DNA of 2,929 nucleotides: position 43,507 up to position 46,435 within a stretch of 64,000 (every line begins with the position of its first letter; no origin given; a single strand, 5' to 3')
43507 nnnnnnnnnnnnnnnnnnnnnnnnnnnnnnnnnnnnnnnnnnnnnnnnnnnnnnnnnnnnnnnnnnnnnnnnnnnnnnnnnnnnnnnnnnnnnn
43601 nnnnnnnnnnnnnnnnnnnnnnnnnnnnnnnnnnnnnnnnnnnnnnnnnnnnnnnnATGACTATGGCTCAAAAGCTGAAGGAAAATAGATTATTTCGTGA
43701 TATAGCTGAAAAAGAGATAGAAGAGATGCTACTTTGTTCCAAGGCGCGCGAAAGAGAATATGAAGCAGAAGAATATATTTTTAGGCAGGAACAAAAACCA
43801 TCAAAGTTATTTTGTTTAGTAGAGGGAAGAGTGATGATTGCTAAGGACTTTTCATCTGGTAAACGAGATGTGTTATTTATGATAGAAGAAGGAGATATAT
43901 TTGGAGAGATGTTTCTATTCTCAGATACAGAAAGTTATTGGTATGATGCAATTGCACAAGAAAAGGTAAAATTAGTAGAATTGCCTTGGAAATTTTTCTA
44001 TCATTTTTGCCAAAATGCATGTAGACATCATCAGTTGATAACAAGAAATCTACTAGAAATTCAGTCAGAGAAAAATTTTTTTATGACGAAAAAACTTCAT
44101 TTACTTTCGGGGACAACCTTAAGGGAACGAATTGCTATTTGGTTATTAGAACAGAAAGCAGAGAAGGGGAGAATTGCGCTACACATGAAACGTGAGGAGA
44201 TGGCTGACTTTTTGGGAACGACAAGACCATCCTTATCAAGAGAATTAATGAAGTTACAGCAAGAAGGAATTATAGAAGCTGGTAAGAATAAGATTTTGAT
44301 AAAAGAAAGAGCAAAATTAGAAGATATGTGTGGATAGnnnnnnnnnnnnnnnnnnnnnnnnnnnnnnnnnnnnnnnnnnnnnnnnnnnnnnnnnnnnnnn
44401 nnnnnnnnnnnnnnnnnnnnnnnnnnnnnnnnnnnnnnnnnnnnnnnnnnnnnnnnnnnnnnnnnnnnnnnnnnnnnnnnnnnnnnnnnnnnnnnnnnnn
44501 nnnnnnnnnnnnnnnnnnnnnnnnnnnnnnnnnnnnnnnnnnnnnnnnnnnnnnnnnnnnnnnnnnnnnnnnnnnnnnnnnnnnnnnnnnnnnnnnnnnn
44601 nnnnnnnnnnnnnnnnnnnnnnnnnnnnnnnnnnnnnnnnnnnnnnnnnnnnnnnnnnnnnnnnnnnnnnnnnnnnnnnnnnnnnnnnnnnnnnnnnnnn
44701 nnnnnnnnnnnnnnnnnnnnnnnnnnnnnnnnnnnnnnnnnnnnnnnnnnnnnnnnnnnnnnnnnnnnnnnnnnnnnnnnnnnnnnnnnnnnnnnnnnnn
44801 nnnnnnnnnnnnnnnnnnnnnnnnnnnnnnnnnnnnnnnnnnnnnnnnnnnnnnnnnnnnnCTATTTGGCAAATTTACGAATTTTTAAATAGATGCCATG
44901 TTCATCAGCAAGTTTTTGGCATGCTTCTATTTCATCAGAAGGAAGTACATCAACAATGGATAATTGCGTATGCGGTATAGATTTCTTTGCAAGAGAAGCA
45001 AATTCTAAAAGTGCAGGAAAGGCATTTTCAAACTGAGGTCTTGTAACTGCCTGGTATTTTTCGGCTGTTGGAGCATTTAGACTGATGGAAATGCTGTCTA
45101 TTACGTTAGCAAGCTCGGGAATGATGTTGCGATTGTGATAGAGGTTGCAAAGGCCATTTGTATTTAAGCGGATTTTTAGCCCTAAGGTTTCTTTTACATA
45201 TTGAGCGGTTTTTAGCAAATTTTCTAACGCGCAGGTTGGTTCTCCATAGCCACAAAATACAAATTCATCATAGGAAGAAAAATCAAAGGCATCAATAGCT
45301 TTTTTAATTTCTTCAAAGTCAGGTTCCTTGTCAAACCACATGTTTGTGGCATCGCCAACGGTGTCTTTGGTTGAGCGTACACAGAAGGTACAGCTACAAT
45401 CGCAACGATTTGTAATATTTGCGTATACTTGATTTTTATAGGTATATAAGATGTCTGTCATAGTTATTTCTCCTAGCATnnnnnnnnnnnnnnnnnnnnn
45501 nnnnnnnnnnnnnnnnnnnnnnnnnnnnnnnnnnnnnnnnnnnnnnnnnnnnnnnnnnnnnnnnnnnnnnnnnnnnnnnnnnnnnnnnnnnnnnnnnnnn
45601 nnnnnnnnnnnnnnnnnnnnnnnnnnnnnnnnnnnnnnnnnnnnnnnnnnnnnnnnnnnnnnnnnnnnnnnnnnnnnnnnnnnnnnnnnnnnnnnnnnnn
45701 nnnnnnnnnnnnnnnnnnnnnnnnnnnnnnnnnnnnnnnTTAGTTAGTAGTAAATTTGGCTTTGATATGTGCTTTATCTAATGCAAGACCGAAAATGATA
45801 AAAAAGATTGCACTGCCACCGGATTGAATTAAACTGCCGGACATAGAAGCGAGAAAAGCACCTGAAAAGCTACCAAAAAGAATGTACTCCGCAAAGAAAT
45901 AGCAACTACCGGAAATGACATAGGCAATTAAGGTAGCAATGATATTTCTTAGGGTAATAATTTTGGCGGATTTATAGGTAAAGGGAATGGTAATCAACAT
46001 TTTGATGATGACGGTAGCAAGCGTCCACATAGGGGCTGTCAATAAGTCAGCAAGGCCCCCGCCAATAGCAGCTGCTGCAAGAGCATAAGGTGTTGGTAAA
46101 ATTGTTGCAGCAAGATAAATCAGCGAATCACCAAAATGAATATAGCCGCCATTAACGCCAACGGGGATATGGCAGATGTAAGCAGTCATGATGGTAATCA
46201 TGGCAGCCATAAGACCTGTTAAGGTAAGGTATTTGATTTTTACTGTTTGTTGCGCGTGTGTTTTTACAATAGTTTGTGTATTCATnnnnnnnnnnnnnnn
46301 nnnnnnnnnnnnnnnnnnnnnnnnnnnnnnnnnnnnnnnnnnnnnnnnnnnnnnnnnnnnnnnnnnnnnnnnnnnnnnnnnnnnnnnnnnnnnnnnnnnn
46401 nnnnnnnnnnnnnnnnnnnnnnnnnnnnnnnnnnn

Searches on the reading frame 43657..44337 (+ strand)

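Call 47: search_protein_families(library=pfam, proteins=[window:43657-44337:+])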
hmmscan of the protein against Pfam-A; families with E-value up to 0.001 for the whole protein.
window:43657-44337:+ (226 aa): 3 families
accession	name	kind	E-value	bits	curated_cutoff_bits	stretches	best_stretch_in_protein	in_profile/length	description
PF13545.12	HTH_Crp_2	-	4.2e-19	68.7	27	1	157-224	1-70/70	Crp-like helix-turn-helix domain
PF00027.35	cNMP_binding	-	7.2e-19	68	27.5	1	32-120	1-88/89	Cyclic nucleotide-binding domain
PF00325.26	Crp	-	3.6e-06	27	21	1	175-206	1-32/32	Bacterial regulatory proteins, crp family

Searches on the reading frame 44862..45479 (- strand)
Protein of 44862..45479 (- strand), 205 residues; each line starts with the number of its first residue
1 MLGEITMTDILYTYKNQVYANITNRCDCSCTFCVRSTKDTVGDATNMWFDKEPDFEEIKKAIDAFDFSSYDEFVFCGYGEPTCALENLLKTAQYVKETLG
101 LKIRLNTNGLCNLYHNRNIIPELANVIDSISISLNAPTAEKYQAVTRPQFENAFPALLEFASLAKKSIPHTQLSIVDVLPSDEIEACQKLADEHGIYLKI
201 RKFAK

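Call 47: search_protein_families(library=pfam, proteins=[window:44862-45479:-])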
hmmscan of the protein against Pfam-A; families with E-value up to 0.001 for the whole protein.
window:44862-45479:- (205 aa): 1 family
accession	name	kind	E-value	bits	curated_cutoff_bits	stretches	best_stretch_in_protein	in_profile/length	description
PF04055.27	Radical_SAM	-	9.1e-15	55.7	29.5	1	21-170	2-143/166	Radical SAM superfamily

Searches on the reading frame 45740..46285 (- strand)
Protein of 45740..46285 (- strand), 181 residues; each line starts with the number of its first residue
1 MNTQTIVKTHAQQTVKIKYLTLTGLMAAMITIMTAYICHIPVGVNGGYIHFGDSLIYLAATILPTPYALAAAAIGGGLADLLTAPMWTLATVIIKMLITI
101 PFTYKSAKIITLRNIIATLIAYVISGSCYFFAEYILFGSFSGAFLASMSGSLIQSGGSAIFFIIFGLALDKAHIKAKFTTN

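Call 47: search_protein_families(library=pfam, proteins=[window:45740-46285:-])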
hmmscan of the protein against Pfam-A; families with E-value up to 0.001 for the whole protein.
window:45740-46285:- (181 aa): 1 family
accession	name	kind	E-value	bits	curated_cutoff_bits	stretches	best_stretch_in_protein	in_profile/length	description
PF07155.17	ECF-ribofla_trS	-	1.9e-14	54.4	26.7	1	16-170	3-171/172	ECF-type riboflavin transporter, S component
